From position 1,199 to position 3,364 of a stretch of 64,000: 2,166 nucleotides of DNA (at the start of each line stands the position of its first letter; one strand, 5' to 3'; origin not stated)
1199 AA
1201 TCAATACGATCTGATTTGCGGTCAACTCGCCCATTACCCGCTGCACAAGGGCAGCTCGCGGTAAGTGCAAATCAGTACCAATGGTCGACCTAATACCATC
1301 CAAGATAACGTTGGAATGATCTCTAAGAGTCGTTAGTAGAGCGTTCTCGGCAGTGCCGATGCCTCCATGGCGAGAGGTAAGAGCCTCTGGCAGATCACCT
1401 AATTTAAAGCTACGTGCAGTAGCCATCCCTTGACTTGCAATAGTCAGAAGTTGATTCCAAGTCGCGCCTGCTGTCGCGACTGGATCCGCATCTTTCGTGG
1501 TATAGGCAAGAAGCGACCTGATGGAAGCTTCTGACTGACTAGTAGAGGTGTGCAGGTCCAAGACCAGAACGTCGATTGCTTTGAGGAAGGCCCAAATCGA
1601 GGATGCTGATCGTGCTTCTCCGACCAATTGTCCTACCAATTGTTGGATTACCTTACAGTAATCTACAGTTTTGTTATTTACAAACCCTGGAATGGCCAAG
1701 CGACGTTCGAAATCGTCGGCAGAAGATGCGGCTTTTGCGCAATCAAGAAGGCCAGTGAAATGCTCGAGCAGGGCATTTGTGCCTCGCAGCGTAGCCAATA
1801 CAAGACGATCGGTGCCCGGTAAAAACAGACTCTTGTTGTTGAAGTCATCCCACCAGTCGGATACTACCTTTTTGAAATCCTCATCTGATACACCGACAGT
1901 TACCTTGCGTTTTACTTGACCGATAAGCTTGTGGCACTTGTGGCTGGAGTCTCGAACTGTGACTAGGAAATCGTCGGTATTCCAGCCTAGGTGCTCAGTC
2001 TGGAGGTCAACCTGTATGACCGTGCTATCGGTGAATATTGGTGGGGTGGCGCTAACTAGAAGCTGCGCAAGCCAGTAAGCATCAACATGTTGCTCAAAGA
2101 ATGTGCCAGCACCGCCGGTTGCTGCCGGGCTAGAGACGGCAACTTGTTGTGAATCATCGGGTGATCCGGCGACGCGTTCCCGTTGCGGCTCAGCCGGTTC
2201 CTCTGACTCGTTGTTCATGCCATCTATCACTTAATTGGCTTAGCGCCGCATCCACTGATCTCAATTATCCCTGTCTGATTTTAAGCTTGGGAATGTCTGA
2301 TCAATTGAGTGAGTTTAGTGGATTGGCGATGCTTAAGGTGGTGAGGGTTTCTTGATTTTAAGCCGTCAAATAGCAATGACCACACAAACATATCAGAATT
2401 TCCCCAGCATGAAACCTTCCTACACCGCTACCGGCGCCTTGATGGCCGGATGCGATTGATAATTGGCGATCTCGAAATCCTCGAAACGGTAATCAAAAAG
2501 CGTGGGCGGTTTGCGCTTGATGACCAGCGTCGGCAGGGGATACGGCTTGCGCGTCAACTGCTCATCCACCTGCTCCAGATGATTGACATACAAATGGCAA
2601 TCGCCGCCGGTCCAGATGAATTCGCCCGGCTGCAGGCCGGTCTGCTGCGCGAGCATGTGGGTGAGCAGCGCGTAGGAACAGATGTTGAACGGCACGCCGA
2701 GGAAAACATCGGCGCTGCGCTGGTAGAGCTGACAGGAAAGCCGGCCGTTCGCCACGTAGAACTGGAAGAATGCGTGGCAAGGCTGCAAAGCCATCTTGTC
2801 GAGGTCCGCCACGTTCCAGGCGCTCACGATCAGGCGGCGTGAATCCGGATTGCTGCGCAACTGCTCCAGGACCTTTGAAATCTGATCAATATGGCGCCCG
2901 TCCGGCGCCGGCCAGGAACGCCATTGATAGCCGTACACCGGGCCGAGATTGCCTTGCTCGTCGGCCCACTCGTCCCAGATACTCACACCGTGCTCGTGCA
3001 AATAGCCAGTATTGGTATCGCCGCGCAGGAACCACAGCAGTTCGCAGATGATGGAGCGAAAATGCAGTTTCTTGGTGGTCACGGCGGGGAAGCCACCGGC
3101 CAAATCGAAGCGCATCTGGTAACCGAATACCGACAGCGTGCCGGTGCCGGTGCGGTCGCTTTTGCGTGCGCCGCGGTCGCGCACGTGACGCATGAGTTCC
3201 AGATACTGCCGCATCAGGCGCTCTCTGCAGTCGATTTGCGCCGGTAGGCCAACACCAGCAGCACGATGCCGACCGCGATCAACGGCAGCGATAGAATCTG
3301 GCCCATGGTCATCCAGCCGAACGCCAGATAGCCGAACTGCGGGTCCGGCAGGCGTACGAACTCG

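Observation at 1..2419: Edge-truncated nuclease + STAND NTPase gene, missing from the ORF track, in an AT-richer islet next to thyA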

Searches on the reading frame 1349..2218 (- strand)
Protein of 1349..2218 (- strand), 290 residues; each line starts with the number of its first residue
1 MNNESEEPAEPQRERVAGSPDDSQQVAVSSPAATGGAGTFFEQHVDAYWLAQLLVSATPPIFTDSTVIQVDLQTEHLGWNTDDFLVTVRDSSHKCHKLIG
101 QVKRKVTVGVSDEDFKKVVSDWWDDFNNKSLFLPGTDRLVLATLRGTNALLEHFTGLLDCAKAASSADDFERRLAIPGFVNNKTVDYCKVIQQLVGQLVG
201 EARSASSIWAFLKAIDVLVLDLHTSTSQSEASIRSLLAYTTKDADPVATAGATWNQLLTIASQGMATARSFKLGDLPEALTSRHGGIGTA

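Call 26: search_protein_representatives(protein=window:1349-2218:-)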
Query: 290 residues. Proteins with E-value up to 0.001 (for the whole library): 1430; up to 1e-10: 777; up to 1e-30: 159. The best 150 are listed.
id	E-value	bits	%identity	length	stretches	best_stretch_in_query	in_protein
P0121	1.5e-84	300.1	51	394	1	24-288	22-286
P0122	6.3e-84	298.1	53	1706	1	27-287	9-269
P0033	1.7e-83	296.7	53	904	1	17-289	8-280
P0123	9.8e-82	290.9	55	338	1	28-270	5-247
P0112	4.6e-78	278.8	50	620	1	24-288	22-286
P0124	1.7e-76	273.7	50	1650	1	21-288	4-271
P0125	1.6e-75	270.5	53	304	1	29-262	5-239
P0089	3.6e-75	269.4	49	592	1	22-286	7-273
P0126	9.5e-75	268.0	48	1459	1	24-288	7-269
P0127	1.9e-74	267.0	50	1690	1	28-287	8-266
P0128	1.1e-73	264.5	48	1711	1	23-289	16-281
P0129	8.5e-73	261.6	49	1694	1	29-289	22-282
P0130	3.7e-72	259.5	48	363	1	24-284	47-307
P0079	6.4e-72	258.7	50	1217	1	28-288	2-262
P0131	1.1e-70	254.6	54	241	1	27-246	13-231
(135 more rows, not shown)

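Call 30: predict_structure(alignment_id=A1)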
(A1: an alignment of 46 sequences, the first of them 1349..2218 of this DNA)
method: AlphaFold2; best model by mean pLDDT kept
length: 290 residues; sequences in the alignment: 46
mean_pLDDT: 90.0   pTM: 0.84
mean pLDDT of the five models: 90.0, 89.2, 89.1, 88.7, 88.2
residues with pLDDT >= 90: 233; 70-90: 13; 50-70: 34; < 50: 10
segments of 3 or more residues with pLDDT < 50: 16-19
pLDDT, mean of each block of 10 residues (from residue 1): 56 50 57 61 97 96 96 97 97 97 92 95 98 97 81 92 98 97 97 98 98 97 92 97 98 98 97 98 85
secondary structure, 60 per line:
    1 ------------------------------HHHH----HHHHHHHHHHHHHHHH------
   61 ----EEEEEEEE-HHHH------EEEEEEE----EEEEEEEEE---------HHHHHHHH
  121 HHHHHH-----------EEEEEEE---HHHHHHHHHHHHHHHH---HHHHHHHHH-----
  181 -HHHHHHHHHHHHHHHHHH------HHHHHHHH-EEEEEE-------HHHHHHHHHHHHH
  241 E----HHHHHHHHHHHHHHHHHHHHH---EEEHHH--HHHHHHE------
elements in order: H31-34 H39-54 E65-72 H74-77 E84-90 E95-103 H113-126 E138-144 H148-163 H167-175 H182-199 H206-213 E215-220 H228-240 H246-266 E270-272 H278-283

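Call 33: fold_search(model_id=the predicted structure, library=pdb)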
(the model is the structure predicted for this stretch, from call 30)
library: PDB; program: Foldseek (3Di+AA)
matches with E <= 10: 488; with E <= 0.001: 5
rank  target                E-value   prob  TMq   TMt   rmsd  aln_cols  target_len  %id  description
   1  9hr5_A                7.1e-06  1.00  0.45  0.36   6.4       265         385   11  Salmonella enterica Lamassu LmuA nuclease tetramer bound to DNA duplex (released 2025-10-01)
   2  9hr5_C                1.3e-05  1.00  0.45  0.36   6.5       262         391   10  Salmonella enterica Lamassu LmuA nuclease tetramer bound to DNA duplex (released 2025-10-01)
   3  9nxx_D                2.5e-05  1.00  0.49  0.40   5.3       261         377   10  LmuA_conformation 1 (released 2025-12-17)
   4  8zue_A                2.3e-04  1.00  0.41  0.25   8.8       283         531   15  cryo-electron microscopy (cryo-EM) structure of the Hachiman defense system from Escherichia coli (released 2025-03-26)
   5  9nxx_B                2.9e-04  1.00  0.45  0.36   7.7       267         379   12  LmuA_conformation 1 (released 2025-12-17)
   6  6wam_F                1.1e-03  1.00  0.43  0.31   6.6       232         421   11  Structure of Acinetobacter baumannii Cap4 SAVED/CARF-domain containing receptor (released 2020-06-17)
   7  6wan_F                1.1e-03  1.00  0.42  0.31   6.6       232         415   10  Structure of Acinetobacter baumannii Cap4 SAVED/CARF-domain containing receptor with the cyclic trinucleotide 3'3'3'-c (released 2020-06-17)
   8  9hr5_B                1.2e-03  1.00  0.31  0.27   7.1       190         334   10  Salmonella enterica Lamassu LmuA nuclease tetramer bound to DNA duplex (released 2025-10-01)
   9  6vm5                  1.3e-03  1.00  0.43  0.31   6.7       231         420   13  Structure of Moraxella osloensis Cap4 SAVED/CARF-domain containing receptor (released 2020-06-17)
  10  6wam_A                2.7e-03  1.00  0.43  0.30   6.2       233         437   12  Structure of Acinetobacter baumannii Cap4 SAVED/CARF-domain containing receptor (released 2020-06-17)
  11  9ny1_C                3.0e-03  0.99  0.37  0.32   7.5       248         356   13  LmuA_conformation 2_assymetric (released 2025-12-17)
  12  6wam_E                3.2e-03  1.00  0.43  0.32   6.7       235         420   11  Structure of Acinetobacter baumannii Cap4 SAVED/CARF-domain containing receptor (released 2020-06-17)
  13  6wan_D                3.7e-03  1.00  0.43  0.31   6.1       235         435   12  Structure of Acinetobacter baumannii Cap4 SAVED/CARF-domain containing receptor with the cyclic trinucleotide 3'3'3'-c (released 2020-06-17)
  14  6vm6_E                4.4e-03  1.00  0.42  0.30   6.8       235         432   11  Structure of Acinetobacter baumannii Cap4 SAVED/CARF-domain containing receptor with the cyclic trinucleotide 2'3'3'-c (released 2020-06-17)
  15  6wam_B                4.7e-03  1.00  0.40  0.29   6.3       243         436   11  Structure of Acinetobacter baumannii Cap4 SAVED/CARF-domain containing receptor (released 2020-06-17)
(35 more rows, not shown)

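Call 40: search_solved_structures(query=A2, max_evalue=10, show_alignments=4)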
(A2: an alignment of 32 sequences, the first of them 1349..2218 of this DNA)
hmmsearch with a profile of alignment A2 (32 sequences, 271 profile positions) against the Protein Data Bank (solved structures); distinct sequences matched with E-value up to 10: 6.
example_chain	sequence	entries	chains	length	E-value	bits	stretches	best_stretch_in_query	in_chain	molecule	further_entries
5im6_U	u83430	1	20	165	0.34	13.3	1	3-36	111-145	Designed self-assembling icosahedral cage I32-28 dimeric subunit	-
5zyp_A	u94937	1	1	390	0.39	13.1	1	76-156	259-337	RNA polymerase-associated protein CTR9,RNA polymerase II-associated protein 1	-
8urb_B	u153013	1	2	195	0.63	12.4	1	126-199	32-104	nsp8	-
7rdr_A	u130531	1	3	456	0.88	11.9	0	130-199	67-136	Circular tendon repeat protein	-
8zee_1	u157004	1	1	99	1.3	11.4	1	4-41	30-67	Chains: 1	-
6egc_A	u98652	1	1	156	5.1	9.4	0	150-186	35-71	SC_2L4HC2_23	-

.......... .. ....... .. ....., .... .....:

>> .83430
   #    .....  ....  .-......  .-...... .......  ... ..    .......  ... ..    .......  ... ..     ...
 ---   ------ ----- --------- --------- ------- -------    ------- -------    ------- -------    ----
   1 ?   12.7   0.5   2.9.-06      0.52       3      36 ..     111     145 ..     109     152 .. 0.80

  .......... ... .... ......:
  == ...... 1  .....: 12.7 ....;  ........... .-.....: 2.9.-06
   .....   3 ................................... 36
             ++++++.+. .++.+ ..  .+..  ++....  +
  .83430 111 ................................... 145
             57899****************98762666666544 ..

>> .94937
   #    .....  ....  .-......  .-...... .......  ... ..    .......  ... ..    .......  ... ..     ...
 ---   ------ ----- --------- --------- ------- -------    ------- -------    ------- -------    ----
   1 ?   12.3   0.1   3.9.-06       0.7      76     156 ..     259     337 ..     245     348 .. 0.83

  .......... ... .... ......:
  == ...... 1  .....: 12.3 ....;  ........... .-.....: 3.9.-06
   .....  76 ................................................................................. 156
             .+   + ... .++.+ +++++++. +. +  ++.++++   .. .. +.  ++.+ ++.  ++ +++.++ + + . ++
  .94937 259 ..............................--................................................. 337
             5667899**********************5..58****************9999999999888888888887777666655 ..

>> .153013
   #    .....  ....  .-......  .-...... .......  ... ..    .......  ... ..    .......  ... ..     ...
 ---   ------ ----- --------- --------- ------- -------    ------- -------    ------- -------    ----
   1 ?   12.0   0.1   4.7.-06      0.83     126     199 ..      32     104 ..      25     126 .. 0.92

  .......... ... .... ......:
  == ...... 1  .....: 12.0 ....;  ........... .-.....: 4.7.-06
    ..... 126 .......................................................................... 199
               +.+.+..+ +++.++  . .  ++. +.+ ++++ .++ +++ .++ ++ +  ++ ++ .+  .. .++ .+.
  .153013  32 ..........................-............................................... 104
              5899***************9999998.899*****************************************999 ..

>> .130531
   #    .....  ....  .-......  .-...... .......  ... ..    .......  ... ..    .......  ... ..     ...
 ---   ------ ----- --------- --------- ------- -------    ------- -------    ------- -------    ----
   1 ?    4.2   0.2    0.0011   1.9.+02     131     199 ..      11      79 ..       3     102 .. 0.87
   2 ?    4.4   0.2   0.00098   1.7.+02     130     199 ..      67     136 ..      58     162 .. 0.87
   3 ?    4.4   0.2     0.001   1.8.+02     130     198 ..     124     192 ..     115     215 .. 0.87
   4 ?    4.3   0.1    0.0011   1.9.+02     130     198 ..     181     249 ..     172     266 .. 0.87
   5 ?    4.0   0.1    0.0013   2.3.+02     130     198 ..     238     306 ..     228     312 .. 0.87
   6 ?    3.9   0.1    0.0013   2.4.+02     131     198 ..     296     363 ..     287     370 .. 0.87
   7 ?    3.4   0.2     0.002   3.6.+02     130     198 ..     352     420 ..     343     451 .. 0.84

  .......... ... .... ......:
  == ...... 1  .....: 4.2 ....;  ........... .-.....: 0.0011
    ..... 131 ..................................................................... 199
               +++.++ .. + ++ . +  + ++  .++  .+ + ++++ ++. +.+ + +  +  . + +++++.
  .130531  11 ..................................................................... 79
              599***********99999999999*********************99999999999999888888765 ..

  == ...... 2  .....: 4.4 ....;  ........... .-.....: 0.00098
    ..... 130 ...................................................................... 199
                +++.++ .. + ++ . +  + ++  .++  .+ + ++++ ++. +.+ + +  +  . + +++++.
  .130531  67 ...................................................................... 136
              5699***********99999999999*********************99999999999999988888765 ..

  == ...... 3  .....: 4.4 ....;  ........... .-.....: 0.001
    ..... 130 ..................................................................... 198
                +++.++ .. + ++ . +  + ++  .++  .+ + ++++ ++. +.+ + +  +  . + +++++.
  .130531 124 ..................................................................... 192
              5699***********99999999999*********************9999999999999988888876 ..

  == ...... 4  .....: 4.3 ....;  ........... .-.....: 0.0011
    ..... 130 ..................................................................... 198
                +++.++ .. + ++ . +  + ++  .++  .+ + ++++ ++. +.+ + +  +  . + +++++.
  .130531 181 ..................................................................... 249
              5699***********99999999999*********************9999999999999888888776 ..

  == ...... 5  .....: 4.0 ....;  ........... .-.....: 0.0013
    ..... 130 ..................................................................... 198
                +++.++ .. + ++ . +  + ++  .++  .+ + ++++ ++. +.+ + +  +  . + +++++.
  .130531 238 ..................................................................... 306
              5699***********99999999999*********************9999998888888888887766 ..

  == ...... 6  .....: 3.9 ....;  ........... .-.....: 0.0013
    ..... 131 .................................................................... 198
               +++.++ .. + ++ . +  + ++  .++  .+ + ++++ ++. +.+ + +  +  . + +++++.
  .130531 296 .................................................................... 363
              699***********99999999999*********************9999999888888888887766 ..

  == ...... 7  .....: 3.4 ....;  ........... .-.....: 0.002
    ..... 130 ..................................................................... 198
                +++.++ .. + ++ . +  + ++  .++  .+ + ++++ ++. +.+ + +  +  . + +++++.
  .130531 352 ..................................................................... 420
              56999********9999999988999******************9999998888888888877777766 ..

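Call 46: search_protein_families(library=pfam, alignment_id=A2, max_evalue=10)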
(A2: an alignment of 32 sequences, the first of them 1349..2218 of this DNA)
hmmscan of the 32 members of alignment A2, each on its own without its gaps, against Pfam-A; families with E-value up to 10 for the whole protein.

A. member 1, window:1349-2218:- (290 aa): 0 families

B. families by the number of members that match (of 32 scanned): 6 families
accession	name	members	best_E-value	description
PF18577.6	ASTN_2_hairpin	1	0.0047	Astrotactin-2 C-terminal beta-hairpin domain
PF04168.17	Alpha-E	1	0.016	A predicted alpha-helical domain with a conserved ER motif.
PF01255.24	Prenyltransf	1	0.039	Putative undecaprenyl diphosphate synthase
PF07555.19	NAGidase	1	0.048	beta-N-acetylglucosaminidase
PF15080.11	DUF4547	1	0.22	Domain of unknown function (DUF4547)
PF21398.2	PG_binding_5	1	0.23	Putative peptidoglycan-binding domain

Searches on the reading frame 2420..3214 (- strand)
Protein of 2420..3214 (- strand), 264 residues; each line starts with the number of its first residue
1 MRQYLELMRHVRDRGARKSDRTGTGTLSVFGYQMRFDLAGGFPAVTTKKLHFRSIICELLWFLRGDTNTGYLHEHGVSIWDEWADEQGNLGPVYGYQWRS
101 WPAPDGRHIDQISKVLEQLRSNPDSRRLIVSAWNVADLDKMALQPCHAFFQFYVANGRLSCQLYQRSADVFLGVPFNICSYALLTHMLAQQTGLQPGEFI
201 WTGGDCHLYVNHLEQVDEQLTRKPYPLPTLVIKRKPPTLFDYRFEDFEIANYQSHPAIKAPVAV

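Call 4: search_protein_families(library=pfam, proteins=[window:2420-3214:-], max_evalue=1)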
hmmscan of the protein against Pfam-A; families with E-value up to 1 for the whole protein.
window:2420-3214:- (264 aa): 1 family
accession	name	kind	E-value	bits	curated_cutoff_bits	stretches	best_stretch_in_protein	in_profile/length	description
PF00303.24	Thymidylat_synt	-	2e-127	424.3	24.3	1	2-264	1-266/266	Thymidylate synthase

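Call 12: find_encoding_contigs(protein=window:2423-3214:-, flank=10000, max_places=10)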
Protein window:2423-3214:- (264 aa): 3 contigs read that carry it; 2 places shown.
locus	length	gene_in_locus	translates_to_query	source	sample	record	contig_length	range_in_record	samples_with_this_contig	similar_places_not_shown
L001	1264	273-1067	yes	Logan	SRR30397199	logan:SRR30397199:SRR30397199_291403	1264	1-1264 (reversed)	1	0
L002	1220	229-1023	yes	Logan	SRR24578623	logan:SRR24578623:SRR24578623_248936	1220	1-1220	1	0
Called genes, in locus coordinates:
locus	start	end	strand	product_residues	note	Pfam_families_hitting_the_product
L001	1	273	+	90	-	?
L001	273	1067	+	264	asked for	PF00303:Thymidylat_synt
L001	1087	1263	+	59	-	?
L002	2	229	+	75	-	?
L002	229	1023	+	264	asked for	PF00303:Thymidylat_synt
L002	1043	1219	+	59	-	?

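Call 51: list_cluster_members(proteins=[window:2423-3214:-, window:4175-5362:-])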
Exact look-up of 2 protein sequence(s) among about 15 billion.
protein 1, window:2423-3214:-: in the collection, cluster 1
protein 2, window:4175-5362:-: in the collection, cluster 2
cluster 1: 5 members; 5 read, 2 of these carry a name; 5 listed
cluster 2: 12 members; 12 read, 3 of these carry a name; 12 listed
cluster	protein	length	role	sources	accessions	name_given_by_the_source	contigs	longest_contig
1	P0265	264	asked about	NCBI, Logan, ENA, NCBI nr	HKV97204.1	MAG TPA: thymidylate synthase [Gammaproteobacteria bacterium] | thymidylate synthase [Gammaproteobacteria bacterium]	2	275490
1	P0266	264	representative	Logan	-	-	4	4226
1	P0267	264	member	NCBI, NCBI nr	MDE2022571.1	MAG: thymidylate synthase [Gammaproteobacteria bacterium] | thymidylate synthase [Gammaproteobacteria bacterium]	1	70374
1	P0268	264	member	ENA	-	-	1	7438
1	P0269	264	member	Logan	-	-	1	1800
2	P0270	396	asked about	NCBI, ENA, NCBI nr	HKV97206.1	MAG TPA: class I SAM-dependent rRNA methyltransferase [Gammaproteobacteria bacterium] | class I SAM-dependent rRNA methyltransferase [Gammaproteobacteria bacterium]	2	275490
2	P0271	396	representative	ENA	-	-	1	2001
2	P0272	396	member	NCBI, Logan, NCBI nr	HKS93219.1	MAG TPA: class I SAM-dependent rRNA methyltransferase [Gammaproteobacteria bacterium] | class I SAM-dependent rRNA methyltransferase [Gammaproteobacteria bacterium]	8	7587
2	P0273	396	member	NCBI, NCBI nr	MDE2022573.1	MAG: class I SAM-dependent rRNA methyltransferase [Gammaproteobacteria bacterium] | class I SAM-dependent rRNA methyltransferase [Gammaproteobacteria bacterium]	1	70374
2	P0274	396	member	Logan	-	-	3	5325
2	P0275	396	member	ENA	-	-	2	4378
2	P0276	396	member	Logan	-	-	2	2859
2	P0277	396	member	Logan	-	-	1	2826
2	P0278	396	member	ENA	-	-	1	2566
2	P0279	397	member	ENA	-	-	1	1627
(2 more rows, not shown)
